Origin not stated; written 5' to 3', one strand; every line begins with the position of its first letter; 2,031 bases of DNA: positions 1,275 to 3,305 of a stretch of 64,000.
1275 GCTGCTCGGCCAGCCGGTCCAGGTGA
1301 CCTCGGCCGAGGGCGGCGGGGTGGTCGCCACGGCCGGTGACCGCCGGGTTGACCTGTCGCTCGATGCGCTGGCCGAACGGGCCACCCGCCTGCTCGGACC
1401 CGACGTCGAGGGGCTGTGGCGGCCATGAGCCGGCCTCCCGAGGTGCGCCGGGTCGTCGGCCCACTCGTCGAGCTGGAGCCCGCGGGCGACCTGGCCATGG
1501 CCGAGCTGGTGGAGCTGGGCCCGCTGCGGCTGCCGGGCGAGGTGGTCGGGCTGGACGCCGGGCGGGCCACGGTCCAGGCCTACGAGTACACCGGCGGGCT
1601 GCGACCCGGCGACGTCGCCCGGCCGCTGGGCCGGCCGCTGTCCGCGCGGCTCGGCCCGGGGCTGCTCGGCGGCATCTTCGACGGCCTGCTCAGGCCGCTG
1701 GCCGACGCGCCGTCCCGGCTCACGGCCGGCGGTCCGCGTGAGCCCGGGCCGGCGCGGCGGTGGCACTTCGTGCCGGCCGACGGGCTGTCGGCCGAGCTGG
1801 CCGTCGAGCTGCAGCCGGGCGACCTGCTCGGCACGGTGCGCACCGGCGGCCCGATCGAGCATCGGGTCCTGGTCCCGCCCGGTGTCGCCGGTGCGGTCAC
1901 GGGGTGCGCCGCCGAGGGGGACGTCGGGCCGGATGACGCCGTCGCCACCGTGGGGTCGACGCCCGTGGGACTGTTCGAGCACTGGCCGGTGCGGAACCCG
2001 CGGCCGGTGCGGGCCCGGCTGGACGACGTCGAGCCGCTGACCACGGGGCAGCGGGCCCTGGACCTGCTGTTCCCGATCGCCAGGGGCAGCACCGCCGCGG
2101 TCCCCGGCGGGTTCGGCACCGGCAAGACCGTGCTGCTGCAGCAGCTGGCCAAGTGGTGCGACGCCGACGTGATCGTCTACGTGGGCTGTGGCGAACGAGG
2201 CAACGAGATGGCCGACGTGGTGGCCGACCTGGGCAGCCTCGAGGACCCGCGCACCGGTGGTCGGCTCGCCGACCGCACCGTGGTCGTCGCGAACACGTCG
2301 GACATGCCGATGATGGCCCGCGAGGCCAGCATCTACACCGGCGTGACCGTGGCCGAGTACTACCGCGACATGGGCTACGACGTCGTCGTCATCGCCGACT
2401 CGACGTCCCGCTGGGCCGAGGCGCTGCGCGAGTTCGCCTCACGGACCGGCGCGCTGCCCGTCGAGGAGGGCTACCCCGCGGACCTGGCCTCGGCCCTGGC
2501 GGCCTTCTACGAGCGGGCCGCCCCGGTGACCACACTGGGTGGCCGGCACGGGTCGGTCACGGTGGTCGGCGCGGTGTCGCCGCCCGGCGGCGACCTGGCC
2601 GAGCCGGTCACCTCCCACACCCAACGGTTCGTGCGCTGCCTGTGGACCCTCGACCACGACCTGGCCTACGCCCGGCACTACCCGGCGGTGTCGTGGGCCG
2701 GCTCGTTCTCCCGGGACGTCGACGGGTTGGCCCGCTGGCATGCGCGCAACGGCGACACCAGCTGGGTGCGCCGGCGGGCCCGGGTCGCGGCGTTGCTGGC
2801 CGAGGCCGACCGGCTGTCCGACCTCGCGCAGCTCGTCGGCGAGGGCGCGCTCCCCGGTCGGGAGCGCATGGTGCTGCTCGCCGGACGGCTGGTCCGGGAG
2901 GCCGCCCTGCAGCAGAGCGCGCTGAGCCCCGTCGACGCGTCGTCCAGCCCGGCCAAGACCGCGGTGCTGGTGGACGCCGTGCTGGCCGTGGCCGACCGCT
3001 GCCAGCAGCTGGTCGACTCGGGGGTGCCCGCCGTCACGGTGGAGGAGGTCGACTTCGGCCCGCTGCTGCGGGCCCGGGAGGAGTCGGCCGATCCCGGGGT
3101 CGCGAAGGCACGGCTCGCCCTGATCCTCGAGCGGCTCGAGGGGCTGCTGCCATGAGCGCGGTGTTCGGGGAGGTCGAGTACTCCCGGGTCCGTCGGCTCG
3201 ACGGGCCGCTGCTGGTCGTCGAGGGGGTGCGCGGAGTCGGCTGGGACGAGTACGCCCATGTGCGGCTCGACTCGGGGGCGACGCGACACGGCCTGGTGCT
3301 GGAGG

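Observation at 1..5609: A/V-type ATPase operon in an actinobacterium that also carries a complete F1Fo operon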

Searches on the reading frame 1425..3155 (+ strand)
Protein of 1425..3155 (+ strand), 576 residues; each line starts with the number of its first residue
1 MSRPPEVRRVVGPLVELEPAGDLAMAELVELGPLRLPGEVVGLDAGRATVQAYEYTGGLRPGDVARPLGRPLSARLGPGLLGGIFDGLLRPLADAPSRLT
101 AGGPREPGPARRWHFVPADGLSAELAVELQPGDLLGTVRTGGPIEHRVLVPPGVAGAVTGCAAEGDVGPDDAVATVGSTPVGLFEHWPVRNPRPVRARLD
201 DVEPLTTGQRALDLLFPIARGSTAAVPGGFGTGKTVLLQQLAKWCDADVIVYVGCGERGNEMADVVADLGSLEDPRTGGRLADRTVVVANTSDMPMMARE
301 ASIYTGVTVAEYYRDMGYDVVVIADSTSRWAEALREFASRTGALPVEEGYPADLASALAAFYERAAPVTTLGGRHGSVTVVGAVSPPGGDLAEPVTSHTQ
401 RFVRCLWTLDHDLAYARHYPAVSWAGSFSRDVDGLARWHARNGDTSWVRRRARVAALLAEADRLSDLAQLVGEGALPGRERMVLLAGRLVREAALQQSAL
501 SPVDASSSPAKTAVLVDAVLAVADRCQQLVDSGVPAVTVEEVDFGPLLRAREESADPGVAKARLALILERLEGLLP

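Call 3: search_protein_families(library=pfam, proteins=[window:1425-3155:+], max_evalue=0.01)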
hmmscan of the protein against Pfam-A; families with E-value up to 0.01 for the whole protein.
window:1425-3155:+ (576 aa): 4 families
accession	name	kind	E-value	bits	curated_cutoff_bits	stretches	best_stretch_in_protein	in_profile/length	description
PF00006.31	ATP-synt_ab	-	7.5e-70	235.3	29.5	1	208-429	1-213/213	ATP synthase alpha/beta family, nucleotide-binding domain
PF16886.11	ATP-synt_ab_Xtn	-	3.1e-12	46.5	25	1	111-190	8-88/88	ATPsynthase alpha/beta subunit barrel-sandwich domain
PF22919.1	ATP-synt_VA_C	-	2.3e-09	37.6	24.7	1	438-518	3-83/101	C-terminal domain of V and A type ATP synthase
PF02874.29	ATP-synt_ab_N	-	2.3e-06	28.5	20.9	1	8-69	2-69/69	ATP synthase alpha/beta family, beta-barrel domain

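Call 6: search_protein_families(library=ncbifam, proteins=[window:1425-3155:+], max_evalue=0.01)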
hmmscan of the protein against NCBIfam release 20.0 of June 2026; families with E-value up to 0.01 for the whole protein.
window:1425-3155:+ (576 aa): 35 families (the best 25 are shown)
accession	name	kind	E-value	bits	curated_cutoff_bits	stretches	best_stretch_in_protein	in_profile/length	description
NF003220.0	PRK04192.1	subfamily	1.4e-190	634.5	470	1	6-544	6-550/588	V-type ATP synthase subunit A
TIGR01043.1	ATP_syn_A_arch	equivalog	1.6e-186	621.2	972.15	1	6-545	4-550/580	ATP synthase subunit A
NF011287.0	PRK14698.1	equivalog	2.3e-146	489.4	1238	2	235-539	670-976/1017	V-type ATP synthase subunit A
TIGR01042.1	V-ATPase_V1_A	equivalog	1.1e-141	473.4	779.9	1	7-534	5-542/591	V-type ATPase subunit A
TIGR02546.1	III_secr_ATP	equivalog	6.3e-49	166.8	604.75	2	192-441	116-354/423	type III secretion system ATPase SctN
TIGR03498.1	FliI_clade3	equivalog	6.3e-47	160.2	587.45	1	195-442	114-351/418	flagellar protein export ATPase FliI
TIGR01026.1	fliI_yscN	subfamily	1.4e-46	159.2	379.5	2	203-435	145-365/440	FliI/YscN family ATPase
NF005295.0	PRK06820.1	equivalog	4.5e-46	157.7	690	2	191-435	134-365/440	EscN/YscN/HrcN family type III secretion system ATPase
TIGR03496.1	FliI_clade1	equivalog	6.7e-46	156.9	619.1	1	202-437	118-343/414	flagellar protein export ATPase FliI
TIGR03497.1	FliI_clade2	equivalog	2.8e-42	145.1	629.8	2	198-434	114-338/413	flagellar protein export ATPase FliI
NF005391.0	PRK06936.1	equivalog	7.8e-39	133.7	657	1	189-435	129-364/439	type III secretion system ATPase SctN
NF005765.0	PRK07594.1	equivalog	3.3e-37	128.2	715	2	192-432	126-354/433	EscN/YscN/HrcN family type III secretion system ATPase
NF006012.0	PRK08149.1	equivalog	7.8e-36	123.9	594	1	191-437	124-358/431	type III secretion system ATPase SctN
NF006575.0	PRK09099.1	subfamily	1.9e-32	112.6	706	2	190-437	135-369/443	type III secretion system ATPase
NF003235.0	PRK04196.1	subfamily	3.8e-32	111.6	349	2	198-497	122-416/462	V-type ATP synthase subunit B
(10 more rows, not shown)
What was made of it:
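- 1425..3155 (+): A subunit (catalytic), 576 aa. Walker A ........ and the GERGNEM motif are intact. NF003220 634 bits; PF16886 on residues 111-190 (calls 3, 6).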

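Call 8: find_homologous_proteins(query=window:1425-3155:+)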
Query window:1425-3155:+ (576 aa): 8000 proteins with E <= 0.001 among 8000 candidates; the best 120 are listed.
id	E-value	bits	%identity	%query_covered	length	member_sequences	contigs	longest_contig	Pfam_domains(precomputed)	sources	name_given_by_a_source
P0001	0.0e+0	1206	97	100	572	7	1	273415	PF16886.12,PF02874.30,PF00006.32,PF22919.2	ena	-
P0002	0.0e+0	1147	92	100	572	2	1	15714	PF16886.12,PF02874.30,PF00006.32,PF22919.2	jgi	jgi:V/A-type H+-transporting ATPase subunit A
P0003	7.2e-284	961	93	83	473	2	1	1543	PF16886.12,PF00006.32,PF22919.2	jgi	-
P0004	1.3e-253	861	73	99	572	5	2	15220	PF16886.12,PF02874.30,PF00006.32,PF22919.2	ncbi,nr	ncbi:MAG: V-type ATP synthase subunit A [Actinomycetia bacterium]|nr:V-type ATP synthase subunit A [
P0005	9.8e-242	822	69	98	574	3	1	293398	PF16886.12,PF02874.30,PF00006.32,PF22919.2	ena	-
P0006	7.4e-241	819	71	97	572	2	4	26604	PF16886.12,PF02874.30,PF00006.32,PF22919.2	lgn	-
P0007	2.2e-240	818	69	99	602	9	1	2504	PF16886.12,PF02874.30,PF00006.32,PF22919.2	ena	-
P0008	2.8e-240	817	71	97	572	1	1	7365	PF16886.12,PF02874.30,PF00006.32,PF22919.2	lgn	-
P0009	3.6e-240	817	68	99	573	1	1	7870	PF16886.12,PF02874.30,PF00006.32,PF22919.2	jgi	jgi:V/A-type H+-transporting ATPase subunit A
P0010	4.6e-240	817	69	98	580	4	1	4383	PF16886.12,PF02874.30,PF00006.32,PF22919.2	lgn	-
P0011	4.5e-239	813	69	99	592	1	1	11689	PF16886.12,PF02874.30,PF00006.32,PF22919.2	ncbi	ncbi:MAG: V-type ATP synthase subunit A [Actinomycetes bacterium]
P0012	7.8e-239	812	69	99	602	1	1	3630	PF16886.12,PF02874.30,PF00006.32,PF22919.2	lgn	-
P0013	1.9e-238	811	70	99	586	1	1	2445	PF16886.12,PF02874.30,PF00006.32,PF22919.2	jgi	jgi:V/A-type H+-transporting ATPase subunit A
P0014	2.8e-238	811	68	99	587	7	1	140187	PF16886.12,PF02874.30,PF00006.32,PF22919.2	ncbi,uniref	ncbi:V-type ATP synthase subunit A [Streptomyces sp. NPDC006975]|uniref:V-type ATP synthase subunit 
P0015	4.0e-238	810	68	99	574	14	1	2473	PF16886.12,PF02874.30,PF00006.32,PF22919.2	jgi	jgi:V/A-type H+-transporting ATPase subunit A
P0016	4.9e-238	810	68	99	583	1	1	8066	PF16886.12,PF02874.30,PF00006.32,PF22919.2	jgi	jgi:V/A-type H+/Na+-transporting ATPase subunit A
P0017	1.2e-237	809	71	95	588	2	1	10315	PF16886.12,PF02874.30,PF00006.32,PF22919.2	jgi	jgi:V/A-type H+-transporting ATPase subunit A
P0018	1.2e-237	809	69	99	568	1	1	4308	PF16886.12,PF00006.32,PF22919.2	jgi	jgi:V/A-type H+-transporting ATPase subunit A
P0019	1.8e-237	808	69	98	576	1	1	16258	PF16886.12,PF02874.30,PF00006.32,PF22919.2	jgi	jgi:V/A-type H+/Na+-transporting ATPase subunit A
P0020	2.6e-237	807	68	98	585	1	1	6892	PF16886.12,PF02874.30,PF00006.32,PF22919.2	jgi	jgi:V/A-type H+-transporting ATPase subunit A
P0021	8.2e-237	806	68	99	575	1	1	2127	PF16886.12,PF02874.30,PF00006.32,PF22919.2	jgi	jgi:V/A-type H+-transporting ATPase subunit A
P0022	1.1e-236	805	68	99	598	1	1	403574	PF16886.12,PF02874.30,PF00006.32,PF22919.2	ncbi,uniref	ncbi:V-type ATP synthase subunit A [Streptomyces sp. NPDC127097]|uniref:V-type ATP synthase subunit 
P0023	1.3e-236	805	69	98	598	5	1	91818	PF16886.12,PF02874.30,PF00006.32,PF22919.2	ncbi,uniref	ncbi:V-type ATP synthase subunit A [Streptomyces sioyaensis]|uniref:V-type ATP synthase subunit A n=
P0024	1.5e-236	805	67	99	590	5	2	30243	PF16886.12,PF02874.30,PF00006.32,PF22919.2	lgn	-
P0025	1.5e-236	805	68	99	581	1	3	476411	PF16886.12,PF02874.30,PF00006.32,PF22919.2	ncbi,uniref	ncbi:V-type ATP synthase subunit A [Streptomyces eurythermus]|uniref:V-type ATP synthase subunit A n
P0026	1.6e-236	805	70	99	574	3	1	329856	PF16886.12,PF02874.30,PF00006.32,PF22919.2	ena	-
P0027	1.8e-236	805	68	99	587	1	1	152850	PF16886.12,PF02874.30,PF00006.32,PF22919.2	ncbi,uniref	ncbi:V-type ATP synthase subunit A [Streptomyces xiangluensis]|uniref:V-type ATP synthase subunit A 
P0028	2.0e-236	804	71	95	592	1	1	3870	PF16886.12,PF02874.30,PF00006.32,PF22919.2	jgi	jgi:V/A-type H+/Na+-transporting ATPase subunit A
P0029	2.2e-236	804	68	99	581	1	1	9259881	PF16886.12,PF02874.30,PF00006.32,PF22919.2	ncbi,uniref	ncbi:V-type ATP synthase subunit A [Streptomyces eurythermus]|uniref:V-type ATP synthase subunit A n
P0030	2.5e-236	804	68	99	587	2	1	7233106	PF16886.12,PF02874.30,PF00006.32,PF22919.2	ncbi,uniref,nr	ncbi:V-type ATP synthase subunit A [Streptomyces sp. KM273126]|uniref:V-type ATP synthase subunit A 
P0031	2.8e-236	804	69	99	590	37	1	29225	PF16886.12,PF02874.30,PF00006.32,PF22919.2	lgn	-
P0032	4.0e-236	804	69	98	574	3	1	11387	PF16886.12,PF02874.30,PF00006.32,PF22919.2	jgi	jgi:V/A-type H+-transporting ATPase subunit A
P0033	4.7e-236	803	68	99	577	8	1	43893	PF16886.12,PF02874.30,PF00006.32,PF22919.2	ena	-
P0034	8.8e-236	802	68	97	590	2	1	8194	PF16886.12,PF02874.30,PF00006.32,PF22919.2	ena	-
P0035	1.2e-235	802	69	96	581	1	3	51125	PF16886.12,PF02874.30,PF00006.32,PF22919.2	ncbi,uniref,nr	ncbi:V-type ATP synthase subunit A [Dactylosporangium sucinum]|uniref:V-type ATP synthase alpha chai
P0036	1.2e-235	802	69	98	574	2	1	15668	PF16886.12,PF02874.30,PF00006.32,PF22919.2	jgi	jgi:V/A-type H+-transporting ATPase subunit A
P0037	1.3e-235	802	69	98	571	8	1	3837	PF16886.12,PF02874.30,PF00006.32,PF22919.2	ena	-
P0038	1.4e-235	802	69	97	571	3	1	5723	PF16886.12,PF02874.30,PF00006.32,PF22919.2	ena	-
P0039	1.5e-235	802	68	99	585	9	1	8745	PF16886.12,PF02874.30,PF00006.32,PF22919.2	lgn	-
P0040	2.2e-235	801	68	99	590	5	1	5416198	PF16886.12,PF02874.30,PF00006.32,PF22919.2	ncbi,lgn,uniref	ncbi:V-type ATP synthase subunit A [Streptomyces sp. B21-083]|uniref:V-type ATP synthase subunit A n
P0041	2.8e-235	801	68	98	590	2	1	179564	PF16886.12,PF02874.30,PF00006.32,PF22919.2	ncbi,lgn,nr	ncbi:V-type ATP synthase subunit A [Streptomyces sp. IBSBF 2953]|nr:V-type ATP synthase subunit A [S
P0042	5.3e-235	800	69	97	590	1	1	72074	PF16886.12,PF02874.30,PF00006.32,PF22919.2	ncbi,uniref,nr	ncbi:V-type ATP synthase subunit A [Streptomyces sp. TRM S81-3]|uniref:V-type ATP synthase subunit A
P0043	7.0e-235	799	68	99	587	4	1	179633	PF16886.12,PF02874.30,PF00006.32,PF22919.2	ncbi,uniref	ncbi:V-type ATP synthase subunit A [Streptomyces luteogriseus]|uniref:V-type ATP synthase subunit A 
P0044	9.2e-235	799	68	100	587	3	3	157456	PF16886.12,PF02874.30,PF00006.32,PF22919.2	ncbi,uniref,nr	ncbi:V-type ATP synthase subunit A [Streptomyces heilongjiangensis]|uniref:V-type ATP synthase subun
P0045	1.0e-234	799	68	98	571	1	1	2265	PF16886.12,PF02874.30,PF00006.32,PF22919.2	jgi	-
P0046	1.1e-234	799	69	95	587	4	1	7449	PF16886.12,PF02874.30,PF00006.32,PF22919.2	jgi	jgi:V/A-type H+-transporting ATPase subunit A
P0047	1.6e-234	798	67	99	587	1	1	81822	PF16886.12,PF02874.30,PF00006.32,PF22919.2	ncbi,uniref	ncbi:V-type ATP synthase subunit A [Streptomyces sp. NPDC007991]|uniref:V-type ATP synthase subunit 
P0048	2.3e-234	798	69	98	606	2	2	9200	PF16886.12,PF02874.30,PF00006.32,PF22919.2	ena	-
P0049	2.8e-234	797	68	99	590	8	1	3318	PF16886.12,PF02874.30,PF00006.32,PF22919.2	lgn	-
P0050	3.1e-234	797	67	100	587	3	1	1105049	PF16886.12,PF02874.30,PF00006.32,PF22919.2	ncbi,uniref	ncbi:V-type ATP synthase subunit A [Streptomyces sp. NPDC001388]|uniref:V-type ATP synthase subunit 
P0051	3.2e-234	797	68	98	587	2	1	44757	PF16886.12,PF02874.30,PF00006.32,PF22919.2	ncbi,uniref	ncbi:V-type ATP synthase subunit A [Streptomyces prasinus]|uniref:V-type ATP synthase subunit A n=1 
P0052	3.3e-234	797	68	99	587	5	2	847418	PF16886.12,PF02874.30,PF00006.32,PF22919.2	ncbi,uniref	ncbi:V-type ATP synthase subunit A [Streptomyces luteogriseus]|uniref:V-type ATP synthase subunit A 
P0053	3.3e-234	797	68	99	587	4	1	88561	PF16886.12,PF02874.30,PF00006.32,PF22919.2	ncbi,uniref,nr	ncbi:V-type ATP synthase subunit A [Streptomyces luteolifulvus]|uniref:V-type ATP synthase subunit A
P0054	3.6e-234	797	68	99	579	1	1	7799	PF16886.12,PF02874.30,PF00006.32,PF22919.2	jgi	jgi:V/A-type H+-transporting ATPase subunit A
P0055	4.0e-234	797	69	98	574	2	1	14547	PF16886.12,PF02874.30,PF00006.32,PF22919.2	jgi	jgi:V/A-type H+-transporting ATPase subunit A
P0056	6.6e-234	796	68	100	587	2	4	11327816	PF16886.12,PF00006.32,PF22919.2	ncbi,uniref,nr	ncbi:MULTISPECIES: V-type ATP synthase subunit A [Streptomyces]|uniref:V-type ATP synthase subunit A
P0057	7.3e-234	796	70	97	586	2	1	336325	PF16886.12,PF02874.30,PF00006.32,PF22919.2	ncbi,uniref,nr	ncbi:V-type ATP synthase subunit A [Streptomyces sp. H51]|uniref:V-type ATP synthase subunit A n=1 T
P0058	8.8e-234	796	68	98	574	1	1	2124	PF16886.12,PF02874.30,PF00006.32,PF22919.2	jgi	jgi:V/A-type H+/Na+-transporting ATPase subunit A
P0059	1.1e-233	795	68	97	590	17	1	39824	PF16886.12,PF02874.30,PF00006.32,PF22919.2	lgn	-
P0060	1.2e-233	795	68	98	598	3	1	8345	PF16886.12,PF02874.30,PF00006.32,PF22919.2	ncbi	ncbi:V-type ATP synthase subunit A [Streptomyces chattanoogensis]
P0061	1.4e-233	795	68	99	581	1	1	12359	PF16886.12,PF02874.30,PF00006.32,PF22919.2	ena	-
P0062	1.5e-233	795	69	95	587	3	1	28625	PF16886.12,PF02874.30,PF00006.32,PF22919.2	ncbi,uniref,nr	ncbi:V-type ATP synthase subunit A [Streptomyces ureilyticus]|uniref:V-type ATP synthase subunit A n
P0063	1.6e-233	795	69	98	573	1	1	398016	PF16886.12,PF02874.30,PF00006.32,PF22919.2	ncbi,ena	-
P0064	2.1e-233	795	69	96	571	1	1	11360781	PF16886.12,PF02874.30,PF00006.32,PF22919.2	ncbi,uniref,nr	ncbi:V-type ATP synthase subunit A [Streptomyces sp. T12]|uniref:V-type ATP synthase subunit A n=2 T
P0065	2.1e-233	795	68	98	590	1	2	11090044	PF16886.12,PF02874.30,PF00006.32,PF22919.2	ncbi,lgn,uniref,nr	ncbi:V-type ATP synthase subunit A [Streptomyces sp. NBC_01235]|uniref:V-type ATP synthase subunit A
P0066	2.2e-233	794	68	98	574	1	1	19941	PF16886.12,PF02874.30,PF00006.32,PF22919.2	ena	-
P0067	3.1e-233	794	67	99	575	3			PF16886.12,PF00006.32,PF22919.2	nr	nr:V-type ATP synthase subunit A [Streptomyces sp. NBRC 110611]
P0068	3.2e-233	794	68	96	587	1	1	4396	PF16886.12,PF02874.30,PF00006.32,PF22919.2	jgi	jgi:V/A-type H+-transporting ATPase subunit A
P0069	4.0e-233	794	67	99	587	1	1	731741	PF16886.12,PF02874.30,PF00006.32,PF22919.2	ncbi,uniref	ncbi:V-type ATP synthase subunit A [Streptomyces luteogriseus]|uniref:V-type ATP synthase subunit A 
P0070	5.8e-233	793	68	99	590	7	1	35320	PF16886.12,PF02874.30,PF00006.32,PF22919.2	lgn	-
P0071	5.8e-233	793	67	99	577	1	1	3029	PF16886.12,PF02874.30,PF00006.32,PF22919.2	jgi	jgi:V/A-type H+/Na+-transporting ATPase subunit A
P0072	6.0e-233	793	67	99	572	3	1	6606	PF16886.12,PF02874.30,PF00006.32,PF22919.2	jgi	-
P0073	6.0e-233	793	69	99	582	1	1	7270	PF16886.12,PF02874.30,PF00006.32,PF22919.2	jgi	jgi:V/A-type H+-transporting ATPase subunit A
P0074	6.2e-233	793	67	99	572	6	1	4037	PF16886.12,PF02874.30,PF00006.32,PF22919.2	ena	-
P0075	7.0e-233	793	67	99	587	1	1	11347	PF16886.12,PF02874.30,PF00006.32,PF22919.2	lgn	-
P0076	8.6e-233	793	69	98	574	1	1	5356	PF16886.12,PF02874.30,PF00006.32,PF22919.2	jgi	jgi:V/A-type H+-transporting ATPase subunit A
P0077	8.8e-233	792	66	99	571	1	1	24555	PF16886.12,PF02874.30,PF00006.32,PF22919.2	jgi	jgi:V/A-type H+-transporting ATPase subunit A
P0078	9.1e-233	792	68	97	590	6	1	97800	PF16886.12,PF02874.30,PF00006.32,PF22919.2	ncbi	ncbi:V-type ATP synthase subunit A [Streptomyces bluensis]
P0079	9.7e-233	792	68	95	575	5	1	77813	PF16886.12,PF02874.30,PF00006.32,PF22919.2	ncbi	ncbi:MAG: V-type ATP synthase subunit A [Nocardioidaceae bacterium]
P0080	1.0e-232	792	68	95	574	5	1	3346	PF16886.12,PF02874.30,PF00006.32,PF22919.2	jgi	jgi:V/A-type H+-transporting ATPase subunit A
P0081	1.2e-232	792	67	99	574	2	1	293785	PF16886.12,PF02874.30,PF00006.32,PF22919.2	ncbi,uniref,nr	ncbi:V-type ATP synthase subunit A [Streptomyces sp. RB6PN25]|uniref:V-type ATP synthase subunit A n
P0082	1.4e-232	792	68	98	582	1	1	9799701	PF16886.12,PF02874.30,PF00006.32,PF22919.2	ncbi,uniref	ncbi:V-type ATP synthase subunit A [Streptomyces sp. SS7]|uniref:V-type ATP synthase subunit A n=1 T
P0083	1.4e-232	792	66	99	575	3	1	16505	PF16886.12,PF02874.30,PF00006.32,PF22919.2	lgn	-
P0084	1.4e-232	792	69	95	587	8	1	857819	PF16886.12,PF02874.30,PF00006.32,PF22919.2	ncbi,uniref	ncbi:V-type ATP synthase subunit A [Streptomyces massasporeus]|uniref:V-type ATP synthase subunit A 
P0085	1.5e-232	792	67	99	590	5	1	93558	PF16886.12,PF02874.30,PF00006.32,PF22919.2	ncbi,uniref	ncbi:V-type ATP synthase subunit A [Streptomyces sp. NPDC000931]|uniref:V-type ATP synthase subunit 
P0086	1.6e-232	792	67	98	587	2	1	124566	PF16886.12,PF02874.30,PF00006.32,PF22919.2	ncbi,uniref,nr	ncbi:V-type ATP synthase subunit A [Streptomyces sp. TRM49041]|uniref:V-type ATP synthase subunit A 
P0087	1.7e-232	792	67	99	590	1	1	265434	PF16886.12,PF02874.30,PF00006.32,PF22919.2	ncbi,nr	ncbi:V-type ATP synthase subunit A [Streptomyces sp. HUCO-GS316]|nr:V-type ATP synthase subunit A [S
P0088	1.8e-232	791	67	99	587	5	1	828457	PF16886.12,PF02874.30,PF00006.32,PF22919.2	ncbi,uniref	ncbi:V-type ATP synthase subunit A [Streptomyces sp. NPDC006365]|uniref:V-type ATP synthase subunit 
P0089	1.9e-232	791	69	99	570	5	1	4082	PF16886.12,PF02874.30,PF00006.32,PF22919.2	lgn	-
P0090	2.2e-232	791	68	98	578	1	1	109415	PF16886.12,PF02874.30,PF00006.32,PF22919.2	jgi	jgi:V/A-type H+-transporting ATPase subunit A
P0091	2.3e-232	791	67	99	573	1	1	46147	PF16886.12,PF02874.30,PF00006.32,PF22919.2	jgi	jgi:V/A-type H+-transporting ATPase subunit A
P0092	2.5e-232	791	69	95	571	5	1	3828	PF16886.12,PF02874.30,PF00006.32,PF22919.2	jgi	jgi:V/A-type H+-transporting ATPase subunit A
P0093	2.8e-232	791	68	97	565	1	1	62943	PF16886.12,PF02874.30,PF00006.32,PF22919.2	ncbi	ncbi:V-type ATP synthase subunit A [Streptomyces phaeochromogenes]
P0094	3.0e-232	791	68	97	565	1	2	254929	PF16886.12,PF02874.30,PF00006.32,PF22919.2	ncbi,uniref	ncbi:V-type ATP synthase subunit A [Streptomyces umbrinus]|uniref:V-type ATP synthase subunit A n=1 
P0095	4.0e-232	790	67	99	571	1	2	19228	PF16886.12,PF02874.30,PF00006.32,PF22919.2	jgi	jgi:V/A-type H+/Na+-transporting ATPase subunit A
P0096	4.3e-232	790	71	95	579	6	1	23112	PF16886.12,PF02874.30,PF00006.32,PF22919.2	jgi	jgi:V/A-type H+/Na+-transporting ATPase subunit A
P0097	4.7e-232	790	68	99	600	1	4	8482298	PF16886.12,PF02874.30,PF00006.32,PF22919.2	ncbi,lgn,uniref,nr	ncbi:V-type ATP synthase subunit A [Streptomyces gilvosporeus]|uniref:ATPase n=1 Tax=Streptomyces gi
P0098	4.7e-232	790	69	95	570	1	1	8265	PF16886.12,PF02874.30,PF00006.32,PF22919.2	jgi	jgi:V/A-type H+-transporting ATPase subunit A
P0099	4.8e-232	790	68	99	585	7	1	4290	PF16886.12,PF00006.32,PF22919.2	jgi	jgi:V/A-type H+/Na+-transporting ATPase subunit A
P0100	5.8e-232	790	67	99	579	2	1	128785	PF16886.12,PF02874.30,PF00006.32,PF22919.2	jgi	jgi:V/A-type H+-transporting ATPase subunit A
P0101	6.3e-232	790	68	98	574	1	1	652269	PF16886.12,PF00006.32,PF22919.2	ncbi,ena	-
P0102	8.2e-232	789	68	99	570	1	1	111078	PF16886.12,PF02874.30,PF00006.32,PF22919.2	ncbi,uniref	ncbi:V-type ATP synthase subunit A [Planosporangium sp. 12N6]|uniref:V-type ATP synthase subunit A n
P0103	8.2e-232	789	68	97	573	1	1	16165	PF16886.12,PF02874.30,PF00006.32,PF22919.2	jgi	jgi:V/A-type H+-transporting ATPase subunit A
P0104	1.0e-231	789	70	95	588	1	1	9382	PF16886.12,PF02874.30,PF00006.32,PF22919.2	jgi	jgi:V/A-type H+-transporting ATPase subunit A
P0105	1.0e-231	789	68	97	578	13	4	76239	PF16886.12,PF02874.30,PF00006.32,PF22919.2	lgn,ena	-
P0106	1.2e-231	789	66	100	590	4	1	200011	PF16886.12,PF02874.30,PF00006.32,PF22919.2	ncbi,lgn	-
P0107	1.6e-231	788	67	98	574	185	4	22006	PF16886.12,PF02874.30,PF00006.32,PF22919.2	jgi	jgi:V/A-type H+-transporting ATPase subunit A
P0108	1.8e-231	788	69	94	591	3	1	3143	PF16886.12,PF02874.30,PF00006.32,PF22919.2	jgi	jgi:V/A-type H+-transporting ATPase subunit A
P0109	2.0e-231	788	67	99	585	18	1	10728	PF16886.12,PF02874.30,PF00006.32,PF22919.2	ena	-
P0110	2.0e-231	788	69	97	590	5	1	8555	PF16886.12,PF02874.30,PF00006.32,PF22919.2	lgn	-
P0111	2.1e-231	788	68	99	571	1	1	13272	PF16886.12,PF02874.30,PF00006.32,PF22919.2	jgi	jgi:V/A-type H+-transporting ATPase subunit A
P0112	2.2e-231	788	67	98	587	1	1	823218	PF16886.12,PF02874.30,PF00006.32,PF22919.2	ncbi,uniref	ncbi:V-type ATP synthase subunit A [Streptomyces sp. NPDC029041]|uniref:V-type ATP synthase subunit 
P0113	2.6e-231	788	67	98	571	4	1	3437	PF16886.12,PF02874.30,PF00006.32,PF22919.2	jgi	jgi:V/A-type H+/Na+-transporting ATPase subunit A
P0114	3.0e-231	787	67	99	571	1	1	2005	PF16886.12,PF02874.30,PF00006.32,PF22919.2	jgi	jgi:V/A-type H+/Na+-transporting ATPase subunit A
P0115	3.2e-231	787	66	99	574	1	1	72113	PF16886.12,PF02874.30,PF00006.32,PF22919.2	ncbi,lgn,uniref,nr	ncbi:V/A-type H+-transporting ATPase subunit A [Saccharopolyspora shandongensis]|uniref:V/A-type H+-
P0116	3.2e-231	787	68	97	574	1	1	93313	PF16886.12,PF02874.30,PF00006.32,PF22919.2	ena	-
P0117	3.7e-231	787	66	99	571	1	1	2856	PF16886.12,PF02874.30,PF00006.32,PF22919.2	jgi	jgi:V/A-type H+-transporting ATPase subunit A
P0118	3.9e-231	787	66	99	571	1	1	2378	PF16886.12,PF02874.30,PF00006.32,PF22919.2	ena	-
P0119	4.6e-231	787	67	99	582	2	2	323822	PF16886.12,PF02874.30,PF00006.32,PF22919.2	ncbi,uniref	ncbi:V-type ATP synthase subunit A [Streptomyces brasiliscabiei]|uniref:V-type ATP synthase subunit 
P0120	6.1e-231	786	68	99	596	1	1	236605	PF16886.12,PF02874.30,PF00006.32,PF22919.2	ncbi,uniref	ncbi:V-type ATP synthase subunit A [Streptomyces sp. NPDC047000]|uniref:V-type ATP synthase subunit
